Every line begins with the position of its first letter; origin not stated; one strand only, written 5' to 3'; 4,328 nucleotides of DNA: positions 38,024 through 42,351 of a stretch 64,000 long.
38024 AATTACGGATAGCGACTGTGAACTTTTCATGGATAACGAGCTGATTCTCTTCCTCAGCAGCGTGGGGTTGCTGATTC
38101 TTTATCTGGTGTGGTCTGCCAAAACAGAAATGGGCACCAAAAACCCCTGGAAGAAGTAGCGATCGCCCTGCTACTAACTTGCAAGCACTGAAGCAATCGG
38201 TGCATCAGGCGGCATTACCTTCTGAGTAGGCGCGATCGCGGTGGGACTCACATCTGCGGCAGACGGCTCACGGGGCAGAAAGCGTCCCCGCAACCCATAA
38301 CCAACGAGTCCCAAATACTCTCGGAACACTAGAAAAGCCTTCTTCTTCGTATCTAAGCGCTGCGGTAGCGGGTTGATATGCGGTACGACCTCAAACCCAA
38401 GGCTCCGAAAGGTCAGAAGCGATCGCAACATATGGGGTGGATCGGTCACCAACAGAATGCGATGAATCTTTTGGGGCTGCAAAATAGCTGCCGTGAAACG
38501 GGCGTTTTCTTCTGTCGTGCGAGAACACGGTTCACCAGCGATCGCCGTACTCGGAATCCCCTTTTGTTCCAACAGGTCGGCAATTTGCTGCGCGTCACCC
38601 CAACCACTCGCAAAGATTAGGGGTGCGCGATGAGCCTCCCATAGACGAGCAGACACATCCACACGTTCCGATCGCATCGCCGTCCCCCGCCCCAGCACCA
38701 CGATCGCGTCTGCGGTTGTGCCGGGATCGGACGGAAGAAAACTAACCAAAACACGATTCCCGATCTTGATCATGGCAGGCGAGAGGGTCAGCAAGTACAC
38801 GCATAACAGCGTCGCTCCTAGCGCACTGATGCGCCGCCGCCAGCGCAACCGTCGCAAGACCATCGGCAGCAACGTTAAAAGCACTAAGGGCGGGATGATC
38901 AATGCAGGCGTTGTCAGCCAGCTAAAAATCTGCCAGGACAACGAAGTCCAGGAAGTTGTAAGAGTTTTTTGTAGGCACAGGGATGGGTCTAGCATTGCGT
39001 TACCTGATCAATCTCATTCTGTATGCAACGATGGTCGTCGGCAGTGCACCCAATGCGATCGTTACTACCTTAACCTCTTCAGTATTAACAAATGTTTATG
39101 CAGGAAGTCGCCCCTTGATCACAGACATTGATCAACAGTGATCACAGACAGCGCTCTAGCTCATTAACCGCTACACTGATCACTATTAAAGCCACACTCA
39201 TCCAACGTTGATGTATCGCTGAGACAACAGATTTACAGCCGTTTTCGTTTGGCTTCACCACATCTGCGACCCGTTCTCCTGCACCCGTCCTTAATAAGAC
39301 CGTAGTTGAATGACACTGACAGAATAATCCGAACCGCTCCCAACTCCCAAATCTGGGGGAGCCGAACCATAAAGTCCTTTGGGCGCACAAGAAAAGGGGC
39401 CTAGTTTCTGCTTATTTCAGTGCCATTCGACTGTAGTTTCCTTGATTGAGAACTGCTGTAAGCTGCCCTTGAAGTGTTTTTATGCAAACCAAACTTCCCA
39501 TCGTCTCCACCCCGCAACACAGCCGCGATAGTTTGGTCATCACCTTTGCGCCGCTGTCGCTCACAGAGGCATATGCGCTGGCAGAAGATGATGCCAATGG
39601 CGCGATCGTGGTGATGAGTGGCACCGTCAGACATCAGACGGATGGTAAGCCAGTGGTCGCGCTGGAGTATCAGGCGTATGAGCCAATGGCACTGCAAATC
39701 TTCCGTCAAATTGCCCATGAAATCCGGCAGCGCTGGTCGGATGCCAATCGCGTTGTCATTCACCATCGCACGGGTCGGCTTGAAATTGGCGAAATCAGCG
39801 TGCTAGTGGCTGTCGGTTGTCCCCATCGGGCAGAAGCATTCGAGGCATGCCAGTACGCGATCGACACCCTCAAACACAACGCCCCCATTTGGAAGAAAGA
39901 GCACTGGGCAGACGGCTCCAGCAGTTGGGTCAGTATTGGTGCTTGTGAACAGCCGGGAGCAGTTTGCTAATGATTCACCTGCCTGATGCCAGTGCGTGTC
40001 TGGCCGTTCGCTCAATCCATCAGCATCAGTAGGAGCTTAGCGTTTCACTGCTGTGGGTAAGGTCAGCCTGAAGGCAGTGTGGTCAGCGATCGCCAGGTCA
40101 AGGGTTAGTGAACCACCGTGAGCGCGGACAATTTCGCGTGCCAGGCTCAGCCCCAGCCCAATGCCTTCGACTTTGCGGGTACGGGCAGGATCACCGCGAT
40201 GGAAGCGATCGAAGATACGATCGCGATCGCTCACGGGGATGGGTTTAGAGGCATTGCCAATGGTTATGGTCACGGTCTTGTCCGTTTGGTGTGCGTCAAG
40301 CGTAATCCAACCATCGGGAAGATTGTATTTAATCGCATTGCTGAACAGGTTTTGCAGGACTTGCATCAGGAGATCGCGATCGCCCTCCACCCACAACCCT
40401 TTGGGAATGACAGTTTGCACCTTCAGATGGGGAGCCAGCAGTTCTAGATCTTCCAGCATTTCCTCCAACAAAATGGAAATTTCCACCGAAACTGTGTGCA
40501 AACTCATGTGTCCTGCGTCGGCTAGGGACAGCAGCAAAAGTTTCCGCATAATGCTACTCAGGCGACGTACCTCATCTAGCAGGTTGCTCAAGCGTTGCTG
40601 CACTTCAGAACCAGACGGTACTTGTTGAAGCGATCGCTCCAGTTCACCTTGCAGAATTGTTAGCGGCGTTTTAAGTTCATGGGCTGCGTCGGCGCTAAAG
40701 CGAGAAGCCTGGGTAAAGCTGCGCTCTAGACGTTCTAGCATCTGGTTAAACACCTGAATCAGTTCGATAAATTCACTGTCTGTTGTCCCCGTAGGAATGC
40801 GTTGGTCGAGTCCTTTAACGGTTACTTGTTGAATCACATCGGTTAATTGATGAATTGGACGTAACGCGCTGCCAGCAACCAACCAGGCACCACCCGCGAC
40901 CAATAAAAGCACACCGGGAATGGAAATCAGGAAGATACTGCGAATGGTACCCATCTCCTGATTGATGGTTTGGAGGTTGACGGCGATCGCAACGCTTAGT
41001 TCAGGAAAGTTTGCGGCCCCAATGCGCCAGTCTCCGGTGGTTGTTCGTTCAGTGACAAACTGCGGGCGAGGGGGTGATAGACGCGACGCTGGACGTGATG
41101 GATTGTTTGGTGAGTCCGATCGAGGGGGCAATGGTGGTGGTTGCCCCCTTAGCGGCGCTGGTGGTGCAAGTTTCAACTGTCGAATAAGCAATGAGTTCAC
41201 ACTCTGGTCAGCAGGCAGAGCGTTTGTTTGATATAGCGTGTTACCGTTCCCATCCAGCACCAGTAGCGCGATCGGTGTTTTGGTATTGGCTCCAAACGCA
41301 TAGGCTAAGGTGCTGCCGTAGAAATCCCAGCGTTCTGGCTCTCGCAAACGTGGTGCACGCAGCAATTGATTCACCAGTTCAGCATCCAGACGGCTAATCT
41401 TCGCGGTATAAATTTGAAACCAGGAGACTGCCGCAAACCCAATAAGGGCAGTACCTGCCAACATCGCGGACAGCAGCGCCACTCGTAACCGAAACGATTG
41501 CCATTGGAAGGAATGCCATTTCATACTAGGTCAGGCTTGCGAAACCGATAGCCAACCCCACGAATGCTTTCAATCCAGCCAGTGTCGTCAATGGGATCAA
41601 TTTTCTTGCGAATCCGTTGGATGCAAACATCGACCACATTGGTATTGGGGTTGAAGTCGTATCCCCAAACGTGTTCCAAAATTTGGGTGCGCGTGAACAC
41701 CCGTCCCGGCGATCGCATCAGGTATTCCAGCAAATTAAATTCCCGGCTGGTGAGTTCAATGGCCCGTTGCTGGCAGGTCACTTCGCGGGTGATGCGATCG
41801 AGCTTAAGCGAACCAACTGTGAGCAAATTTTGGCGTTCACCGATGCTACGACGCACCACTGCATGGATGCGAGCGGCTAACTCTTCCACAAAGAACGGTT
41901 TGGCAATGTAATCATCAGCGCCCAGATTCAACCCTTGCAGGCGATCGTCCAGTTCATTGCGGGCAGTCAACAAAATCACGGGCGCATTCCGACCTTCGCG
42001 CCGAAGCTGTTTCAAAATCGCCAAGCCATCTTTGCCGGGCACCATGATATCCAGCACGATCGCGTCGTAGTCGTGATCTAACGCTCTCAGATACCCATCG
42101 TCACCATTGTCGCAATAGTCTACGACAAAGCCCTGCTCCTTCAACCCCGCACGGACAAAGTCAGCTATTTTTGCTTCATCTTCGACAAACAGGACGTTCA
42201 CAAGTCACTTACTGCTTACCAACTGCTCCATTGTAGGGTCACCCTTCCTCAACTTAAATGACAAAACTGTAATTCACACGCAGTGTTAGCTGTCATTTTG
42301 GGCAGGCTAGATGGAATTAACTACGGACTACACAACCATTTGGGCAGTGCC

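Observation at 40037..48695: Self-contained regulon: CusRS-like two-component system, secreted repeat protein and MacAB-like exporter joined by an identical 22-bp box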

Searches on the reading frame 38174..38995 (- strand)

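Call 59: search_protein_families(library=pfam, proteins=[window:38174-38995:-], max_evalue=0.001)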
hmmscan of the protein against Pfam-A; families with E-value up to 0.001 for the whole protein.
window:38174-38995:- (273 aa): 1 family
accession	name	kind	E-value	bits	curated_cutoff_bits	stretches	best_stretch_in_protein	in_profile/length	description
PF02698.23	DUF218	-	1.3e-26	93.5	27.6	1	96-229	1-133/133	DUF218 domain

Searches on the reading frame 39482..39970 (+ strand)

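Call 59: search_protein_families(library=pfam, proteins=[window:39482-39970:+], max_evalue=0.001)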
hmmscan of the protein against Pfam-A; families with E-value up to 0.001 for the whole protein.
window:39482-39970:+ (162 aa): 1 family
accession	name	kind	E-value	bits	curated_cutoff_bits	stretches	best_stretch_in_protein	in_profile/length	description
PF02391.22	MoaE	-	2.2e-41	141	23.4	1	20-133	1-114/114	MoaE protein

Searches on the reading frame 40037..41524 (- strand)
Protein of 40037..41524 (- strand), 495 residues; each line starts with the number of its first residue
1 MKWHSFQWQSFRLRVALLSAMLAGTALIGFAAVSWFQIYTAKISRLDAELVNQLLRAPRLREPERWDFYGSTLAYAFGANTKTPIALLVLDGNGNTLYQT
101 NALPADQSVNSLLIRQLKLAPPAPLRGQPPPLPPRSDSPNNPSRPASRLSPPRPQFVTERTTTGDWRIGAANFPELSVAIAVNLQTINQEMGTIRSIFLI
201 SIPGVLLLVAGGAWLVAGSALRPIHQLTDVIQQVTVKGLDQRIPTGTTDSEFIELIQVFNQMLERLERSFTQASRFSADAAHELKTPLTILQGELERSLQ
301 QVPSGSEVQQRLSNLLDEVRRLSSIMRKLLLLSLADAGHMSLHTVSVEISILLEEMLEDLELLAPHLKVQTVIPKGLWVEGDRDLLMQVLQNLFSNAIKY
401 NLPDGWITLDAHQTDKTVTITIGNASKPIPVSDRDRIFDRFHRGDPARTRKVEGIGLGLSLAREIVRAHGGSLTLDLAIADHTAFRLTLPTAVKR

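Call 6: search_protein_families(library=pfam, proteins=[window:40037-41524:-], max_evalue=0.01)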
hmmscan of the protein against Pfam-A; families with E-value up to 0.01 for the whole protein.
window:40037-41524:- (495 aa): 4 families
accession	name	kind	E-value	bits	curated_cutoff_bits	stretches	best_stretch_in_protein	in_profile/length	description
PF02518.31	HATPase_c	-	1.4e-22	80.7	26.4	1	381-491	1-109/111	Histidine kinase-, DNA gyrase B-, and HSP90-like ATPase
PF00512.31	HisKA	-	5.4e-12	46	26.9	1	274-338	3-66/66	His Kinase A (phospho-acceptor) domain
PF00672.30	HAMP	-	1.4e-10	41.8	25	1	215-267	1-52/53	HAMP domain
PF14501.12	HATPase_c_5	-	0.0025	18.1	22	1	386-477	6-90/102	GHKL domain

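Call 9: search_protein_families(library=ncbifam, proteins=[window:40037-41524:-], max_evalue=0.001)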
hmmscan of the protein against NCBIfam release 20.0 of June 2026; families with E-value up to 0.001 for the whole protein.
window:40037-41524:- (495 aa): 80 families (the best 25 are shown)
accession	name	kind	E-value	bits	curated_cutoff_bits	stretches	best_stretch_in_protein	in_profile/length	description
TIGR01386.1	cztS_silS_copS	subfamily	3.1e-71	240.7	292.55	1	177-490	145-457/457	heavy metal sensor histidine kinase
NF007345.0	PRK09835.1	subfamily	7.8e-53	179.7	423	1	178-491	171-480/482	Cu(+)/Ag(+) sensor histidine kinase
NF041735.1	hist_kin_RppB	equivalog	9.1e-51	173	400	2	267-490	210-438/438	two-component system sensor histidine kinase RppB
NF033092.0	HK_WalK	equivalog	7.5e-47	160.2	725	1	275-490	374-593/594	cell wall metabolism sensor histidine kinase WalK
NF012163.2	BaeS_SmeS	equivalog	4.5e-46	157.7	500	1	185-476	154-443/457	sensor histidine kinase efflux regulator BaeS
NF046044.1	PnpS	equivalog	1.7e-43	149.1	400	1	274-490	171-390/390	two-component system histidine kinase PnpS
NF052314.1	T9SS_HK_PorY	subfamily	1.9e-43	149.1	350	1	191-478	126-408/418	PorY family sensor histidine kinase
NF007837.0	PRK10549.1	equivalog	5.8e-43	147.3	603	1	197-480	166-447/466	envelope stress sensor histidine kinase BaeS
NF040691.1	MtrAB_MtrB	equivalog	1.2e-41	143.3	450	1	176-492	168-493/507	MtrAB system histidine kinase MtrB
TIGR02966.1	phoR_proteo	equivalog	4.1e-39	134.5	334.2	1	272-488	113-332/333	phosphate regulon sensor histidine kinase PhoR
NF012226.0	AdeS_HK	equivalog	3.5e-37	128.4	500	1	216-490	80-352/353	two-component sensor histidine kinase AdeS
NF008312.0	PRK11100.1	equivalog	7.9e-36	123.9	356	1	198-490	188-473/477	two-component system sensor histidine kinase CreC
NF007007.0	PRK09470.1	equivalog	1.1e-34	120.2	486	1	197-478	177-446/463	envelope stress sensor histidine kinase CpxA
NF033091.0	HK_VanS_ACDEFG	equivalog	2.6e-33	115.4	400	1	280-490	81-293/293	vancomycin resistance histidine kinase VanS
NF045903.1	CuHisKinLciSLeg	equivalog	6e-33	114.7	700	1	206-489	72-356/357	copper-responsive two-component system sensor histidine kinase LciS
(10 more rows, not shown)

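Call 39: search_solved_structures(query=window:40037-41524:-, max_evalue=1e-20)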
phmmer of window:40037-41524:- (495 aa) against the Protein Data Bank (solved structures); distinct sequences matched with E-value up to 1e-20: 17.
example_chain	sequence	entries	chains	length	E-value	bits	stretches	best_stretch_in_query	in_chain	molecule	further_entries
9epn_A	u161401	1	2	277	2.1e-31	112.7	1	218-491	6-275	Sensor histidine kinase HprS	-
4i5s_A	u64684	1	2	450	7.7e-27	97.7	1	249-490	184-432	Putative histidine kinase CovS; VicK-like protein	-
6paj_A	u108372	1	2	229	3.8e-26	95.4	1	275-491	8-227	Sensor protein SrrB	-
7zp0_A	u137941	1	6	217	5.2e-26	95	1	278-490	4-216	Sensor protein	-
4u7n_A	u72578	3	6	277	9.2e-26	94.2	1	272-490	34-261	Histidine protein kinase sensor protein | Histidine kinase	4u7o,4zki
5c93_A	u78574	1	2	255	9.4e-26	94.1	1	273-490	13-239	Histidine kinase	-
4jas_A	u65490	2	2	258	3.7e-24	88.9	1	261-490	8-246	Histidine kinase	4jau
3sl2_A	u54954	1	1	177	1.1e-23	87.3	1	369-491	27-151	Sensor histidine kinase yycG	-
5uht_A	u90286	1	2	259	5.4e-23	85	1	261-490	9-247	Sensor histidine kinase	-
3dge_A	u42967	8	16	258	5.8e-23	84.9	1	261-490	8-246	Sensor protein | Histidine kinase | Sensor histidine kinase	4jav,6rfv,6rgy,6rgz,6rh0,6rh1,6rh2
2c2a_A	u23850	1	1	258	5.9e-23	84.9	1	261-490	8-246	SENSOR HISTIDINE KINASE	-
4biu_A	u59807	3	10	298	9.7e-23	84.2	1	222-473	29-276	SENSOR PROTEIN CPXA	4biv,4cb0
9m08_C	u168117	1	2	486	2.6e-22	82.8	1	257-491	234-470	histidine kinase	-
6azr_A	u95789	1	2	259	2.7e-22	82.7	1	261-490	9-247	Sensor histidine kinase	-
4biw_A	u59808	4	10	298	3.5e-22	82.4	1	222-473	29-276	SENSOR PROTEIN CPXA | Sensor histidine kinase CpxA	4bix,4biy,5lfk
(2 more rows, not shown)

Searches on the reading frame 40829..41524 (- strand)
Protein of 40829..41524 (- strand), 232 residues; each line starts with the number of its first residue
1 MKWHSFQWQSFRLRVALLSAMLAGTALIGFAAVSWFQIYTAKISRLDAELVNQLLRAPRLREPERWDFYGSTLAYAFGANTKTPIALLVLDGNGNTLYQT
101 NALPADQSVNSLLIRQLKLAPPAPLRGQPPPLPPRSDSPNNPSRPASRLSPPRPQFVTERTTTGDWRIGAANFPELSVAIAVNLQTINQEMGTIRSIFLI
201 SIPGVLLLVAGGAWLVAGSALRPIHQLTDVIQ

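Call 87: predict_structure(alignment_id=A2)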
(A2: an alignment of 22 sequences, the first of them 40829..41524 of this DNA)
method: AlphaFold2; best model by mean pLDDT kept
length: 232 residues; sequences in the alignment: 22
mean_pLDDT: 86.0   pTM: 0.74
mean pLDDT of the five models: 86.0, 85.0, 83.9, 82.0, 81.0
residues with pLDDT >= 90: 126; 70-90: 77; 50-70: 29; < 50: 0
segments of 3 or more residues with pLDDT < 50: none
pLDDT, mean of each block of 10 residues (from residue 1): 62 84 92 95 95 92 89 82 88 93 75 94 78 72 63 90 94 94 93 94 90 86 82 76
secondary structure, 60 per line:
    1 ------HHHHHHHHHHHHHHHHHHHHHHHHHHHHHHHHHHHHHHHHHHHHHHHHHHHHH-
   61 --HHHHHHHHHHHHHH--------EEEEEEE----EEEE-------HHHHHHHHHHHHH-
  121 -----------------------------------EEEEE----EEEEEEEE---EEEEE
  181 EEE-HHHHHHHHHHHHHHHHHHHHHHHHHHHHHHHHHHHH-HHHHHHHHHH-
elements in order: H7-59 H63-76 E85-91 E96-99 H107-119 E156-160 E165-172 E176-183 H185-220 H222-231

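Call 90: fold_search(model_id=the predicted structure, library=pdb)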
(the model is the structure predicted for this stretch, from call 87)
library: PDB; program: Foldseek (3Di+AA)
matches with E <= 10: 610; with E <= 0.001: 1
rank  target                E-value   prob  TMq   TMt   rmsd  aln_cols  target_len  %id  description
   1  9a5d_A                3.7e-04  1.00  0.55  0.24   5.9       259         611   11  Integrative model of WALK-YYCH by crosslinking MS and deep learning (released 2024-09-18)
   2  7jl6_A                2.0e-02  0.99  0.25  0.50   4.6       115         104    7  Heme binding to SrrB PAS domain plays a role in redox regulation of S. aureus SrrAB two-component system (released 2021-08-04)
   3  4ew7                  5.7e-02  0.77  0.24  0.42   5.4       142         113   10  The crystal structure of conjugative transfer PAS_like domain from Salmonella enterica subsp. enterica serovar Typhimuri (released 2012-09-12)
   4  6u62_H                6.1e-02  0.60  0.20  0.38   9.3       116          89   16  Raptor-Rag-Ragulator complex (released 2019-10-30)
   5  2hj9_C                7.2e-02  0.72  0.28  0.30   7.3       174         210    9  Crystal structure of the Autoinducer-2-bound form of Vibrio harveyi LuxP complexed with the periplasmic domain of LuxQ (released 2006-09-26)
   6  3c2w_H                7.7e-02  0.84  0.21  0.11   5.5       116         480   13  Crystal structure of the photosensory core domain of P. aeruginosa bacteriophytochrome PaBphP in the Pfr state (released 2008-09-23)
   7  5ev0_B                8.1e-02  0.57  0.18  0.28  15.1       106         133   11  Crystal structure of ragweed profilin Amb a 8 in complex with poly-Pro14 (released 2016-06-08)
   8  3nhq_D                8.6e-02  0.63  0.21  0.11   9.2       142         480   11  The dark Pfr structure of the photosensory core module of P. aeruginosa Bacteriophytochrome (released 2011-11-30)
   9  5nm3_A                9.1e-02  0.85  0.24  0.12   6.9       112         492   19  Deinococcus radiodurans BphP PAS-GAF-PHY Y263F mutant, pre-illuminated (released 2018-04-18)
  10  1zhh_B                9.7e-02  0.66  0.27  0.29   8.2       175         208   11  Crystal Structure of the Apo Form of Vibrio Harveyi LUXP Complexed with the Periplasmic Domain of LUXQ (released 2005-05-24)
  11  9r2r_C                9.7e-02  0.21  0.15  0.24  16.3       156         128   15  De novo designed M7 protein fold (released 2025-05-14)
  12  5c5k_C                1.0e-01  0.80  0.23  0.12   7.1       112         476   19  Structure of the Pfr form of a canonical phytochrome (released 2016-02-17)
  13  5c5k_D                1.0e-01  0.77  0.23  0.12   6.0       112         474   19  Structure of the Pfr form of a canonical phytochrome (released 2016-02-17)
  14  1ztu                  1.2e-01  0.80  0.23  0.18   5.0       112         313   19  Structure of the chromophore binding domain of bacterial phytochrome (released 2005-11-15)
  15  5ev0_A                1.2e-01  0.47  0.18  0.28  15.1       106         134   11  Crystal structure of ragweed profilin Amb a 8 in complex with poly-Pro14 (released 2016-06-08)
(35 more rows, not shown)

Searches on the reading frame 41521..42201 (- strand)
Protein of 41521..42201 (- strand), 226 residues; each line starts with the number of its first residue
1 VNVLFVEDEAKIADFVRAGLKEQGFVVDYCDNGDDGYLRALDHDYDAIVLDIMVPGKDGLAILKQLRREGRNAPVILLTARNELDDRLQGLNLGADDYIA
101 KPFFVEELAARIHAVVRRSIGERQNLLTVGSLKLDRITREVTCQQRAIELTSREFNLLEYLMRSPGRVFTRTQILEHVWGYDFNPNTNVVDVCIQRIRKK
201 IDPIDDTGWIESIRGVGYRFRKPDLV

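Call 6: search_protein_families(library=pfam, proteins=[window:41521-42201:-], max_evalue=0.01)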
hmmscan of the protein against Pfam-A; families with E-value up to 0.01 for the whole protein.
window:41521-42201:- (226 aa): 2 families
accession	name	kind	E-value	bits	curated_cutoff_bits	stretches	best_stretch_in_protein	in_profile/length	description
PF00486.34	Trans_reg_C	-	7.9e-29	100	26.2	1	146-220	2-77/77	Transcriptional regulatory protein, C terminal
PF00072.30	Response_reg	-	6.4e-26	91.1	30.2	1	3-112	1-110/111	Response regulator receiver domain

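Call 9: search_protein_families(library=ncbifam, proteins=[window:41521-42201:-], max_evalue=0.001)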
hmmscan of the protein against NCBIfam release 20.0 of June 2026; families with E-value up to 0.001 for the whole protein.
window:41521-42201:- (226 aa): 96 families (the best 25 are shown)
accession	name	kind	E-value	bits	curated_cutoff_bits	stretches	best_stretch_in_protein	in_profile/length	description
TIGR01387.1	cztR_silR_copR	subfamily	4.4e-73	245.5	279.2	1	3-219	1-217/218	heavy metal response regulator transcription factor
TIGR02154.1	PhoB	equivalog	6.4e-63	212.1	296.2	1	2-220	4-225/226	phosphate regulon transcriptional regulator PhoB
NF008567.0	PRK11517.1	equivalog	2.3e-61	207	353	1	1-221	1-219/223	response regulator transcription factor HprR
NF041734.1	resp_reg_RppA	equivalog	3.3e-61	206.6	250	1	1-221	1-228/229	two-component system response regulator RppA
NF007346.1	PRK09836.1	equivalog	2.8e-60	204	420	1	1-224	1-225/227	copper/silver response regulator transcription factor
NF040689.1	MtrAB_MtrA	equivalog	6.4e-58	195.7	300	1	3-219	1-217/219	MtrAB system response regulator MtrA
NF045944.1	ResRegRpaBCyano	equivalog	4.5e-54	183.2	330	1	4-221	1-228/229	response regulator transcription factor RpaB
NF053854.1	RespRegPhoBBctds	equivalog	2.3e-53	180.8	270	1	3-220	1-224/225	two-component system response regulator PhoB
NF007663.1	PRK10336.1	equivalog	2.9e-53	180.8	345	1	1-219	1-215/219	quorum sensing response regulator transcription factor QseB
NF045991.1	RespRegCtrARhodob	equivalog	4.7e-52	177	350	1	1-223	1-224/224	response regulator transcription factor CtrA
NF040534.1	resp_reg_YycF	equivalog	5.9e-52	176.2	340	1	2-224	2-231/231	response regulator YycF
NF007928.2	PRK10643.1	equivalog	1.2e-51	175.5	330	1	1-219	1-215/216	two-component system response regulator PmrA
NF012023.0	PRK15479.1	equivalog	2e-51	174.7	337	1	1-222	1-219/224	transcriptional regulator TctD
NF041733.1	resp_reg_CseB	equivalog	2.3e-50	171.1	350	1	2-221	2-227/228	two-component system response regulator CseB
NF045914.1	RespRegNblR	equivalog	1.4e-49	168.8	300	1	3-222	9-227/228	response regulator transcription factor NblR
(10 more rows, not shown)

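Call 10: find_related_loci(query=window:41521-42201:-, collection=genome_contigs, flank=10000)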
Query window:41521-42201:- (226 aa) in genome_contigs; peptide patterns used: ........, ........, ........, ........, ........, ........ (x = any residue, [..] = any of these).
600 stretches matched a pattern (row limit reached: there are more); 595 encode a relative of the query (tblastn E <= 1e-3); the best 80 are kept; 80 distinct loci.
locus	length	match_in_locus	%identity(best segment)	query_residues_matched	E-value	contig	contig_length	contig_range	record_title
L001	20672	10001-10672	93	1-224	4e-141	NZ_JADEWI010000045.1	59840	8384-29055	Nostoc sp. LEGE 06077 NODE_93_length_59840_cov_22.25, whole genome shotgun sequence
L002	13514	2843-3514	92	1-224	1e-138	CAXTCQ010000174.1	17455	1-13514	MAG TPA_asm: uncultured Calothrix sp. isolate public_SRR14722307_metawrap_bin.1 genome assembly, contig: public_SRR14722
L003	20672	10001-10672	92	1-224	3e-137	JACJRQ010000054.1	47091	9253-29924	Nostoc calcicola FACHB-3891 contig54, whole genome shotgun sequence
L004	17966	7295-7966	91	1-224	4e-136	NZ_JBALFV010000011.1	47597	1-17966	MAG: Nostoc sp. isolate S5 bin 2 NODE_57_length_47597_cov_10.616164, whole genome shotgun sequence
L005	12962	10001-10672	89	1-224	2e-134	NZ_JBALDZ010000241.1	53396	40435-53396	MAG: Nostoc sp. isolate P3034 bin 5 NODE_561_length_53396_cov_64.312527, whole genome shotgun sequence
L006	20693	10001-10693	87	1-224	1e-133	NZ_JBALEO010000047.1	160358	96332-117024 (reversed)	MAG: Nostoc sp. isolate P8219 bin 29 NODE_51_length_160358_cov_68.870245, whole genome shotgun sequence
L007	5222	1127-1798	83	1-224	2e-127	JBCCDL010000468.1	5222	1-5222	MAG: Cyanobacteria bacterium P01_A01_bin.83 k141_65088_length_5222_cov_115.8315, whole genome shotgun sequence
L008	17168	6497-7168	83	1-224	2e-125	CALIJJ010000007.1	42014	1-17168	MAG: uncultured Pseudanabaenaceae cyanobacterium isolate R4_Bin_Bin_170_1 genome assembly, contig: c_000004832327, whole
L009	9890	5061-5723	84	1-221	1e-125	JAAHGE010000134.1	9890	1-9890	MAG: Desertifilum sp. SIO1I2 1I2_NODE_134, whole genome shotgun sequence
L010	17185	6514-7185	81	1-224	6e-124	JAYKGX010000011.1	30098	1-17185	MAG: Synechococcales cyanobacterium isolate 1279498 NODE_1190952, whole genome shotgun sequence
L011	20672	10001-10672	79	1-224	1e-122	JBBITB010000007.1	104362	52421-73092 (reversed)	MAG: Microcoleaceae cyanobacterium bin_387 isolate SIS170217_bin_387 NODE_17_length_104362_cov_30.775739, whole genome s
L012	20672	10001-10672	78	1-224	3e-121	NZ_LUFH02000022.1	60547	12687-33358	Sphaerospermopsis aphanizomenoides BCCUSP55 scaffold22_cov25, whole genome shotgun sequence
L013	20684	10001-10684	80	1-224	2e-120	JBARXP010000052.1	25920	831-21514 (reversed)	MAG: Elainellaceae cyanobacterium isolate MFD12135_ilm_asm_bin27 k127_37146, whole genome shotgun sequence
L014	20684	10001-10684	76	1-224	2e-116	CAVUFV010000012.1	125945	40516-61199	MAG: uncultured cyanobacterium isolate MFD02581.bin.2.124 genome assembly, contig: contig_7560, whole genome shotgun seq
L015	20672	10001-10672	72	1-224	3e-111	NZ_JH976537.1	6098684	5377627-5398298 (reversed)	Nodosilinea nodulosa PCC 7104 Lepto7104DRAFT_LPD.2, whole genome shotgun sequence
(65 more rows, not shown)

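Call 56: search_solved_structures(query=window:41521-42201:-, max_evalue=1e-25)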
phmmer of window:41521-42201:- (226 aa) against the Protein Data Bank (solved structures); distinct sequences matched with E-value up to 1e-25: 36.
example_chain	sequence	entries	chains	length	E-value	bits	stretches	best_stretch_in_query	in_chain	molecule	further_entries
1kgs_A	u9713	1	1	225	1.7e-53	184.7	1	2-221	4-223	DNA BINDING RESPONSE REGULATOR D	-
9ji3_J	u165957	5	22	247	3.3e-51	177.3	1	2-223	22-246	DNA-binding response regulator | Possible two component system response transcriptional positive regulator PhoP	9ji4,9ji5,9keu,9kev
3r0j_A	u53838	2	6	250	3.4e-51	177.2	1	2-223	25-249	POSSIBLE TWO COMPONENT SYSTEM RESPONSE TRANSCRIPTIONAL POSITIVE REGULATOR PHOP | Response regulator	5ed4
9ket_J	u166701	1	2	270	1.1e-46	162.6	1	44-223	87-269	Possible two component system response transcriptional positive regulator PhoP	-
1ys6_A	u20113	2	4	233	1.5e-43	152.2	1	3-221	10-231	Transcriptional regulatory protein prrA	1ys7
2oqr_A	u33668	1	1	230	1.6e-42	148.9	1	2-220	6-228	Sensory transduction protein regX3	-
8jo2_H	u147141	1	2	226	4e-41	144.3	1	1-221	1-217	DNA-binding transcriptional regulator BasR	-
4s04_A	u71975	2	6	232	4.4e-41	144.2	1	1-221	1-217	DNA-binding transcriptional regulator BasR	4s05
2gwr_A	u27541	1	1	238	4.5e-41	144.1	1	2-223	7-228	DNA-binding response regulator mtrA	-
7lz9_A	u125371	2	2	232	2e-40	142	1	1-220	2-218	Putative two-component system response regulator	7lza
3q9s_A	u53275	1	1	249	3.1e-40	141.4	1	2-216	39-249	DNA-binding response regulator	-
9dvt_R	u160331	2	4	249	3.2e-36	128.3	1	3-223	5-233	DNA-binding dual master transcriptional regulator RpaA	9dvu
7e1b_A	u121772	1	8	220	4e-35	124.7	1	3-221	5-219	DNA-binding response regulator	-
4b09_A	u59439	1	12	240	5.7e-35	124.2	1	3-221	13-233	TRANSCRIPTIONAL REGULATORY PROTEIN BAER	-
3nnn_A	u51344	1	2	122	3e-33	118.5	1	2-119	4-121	DNA BINDING RESPONSE REGULATOR D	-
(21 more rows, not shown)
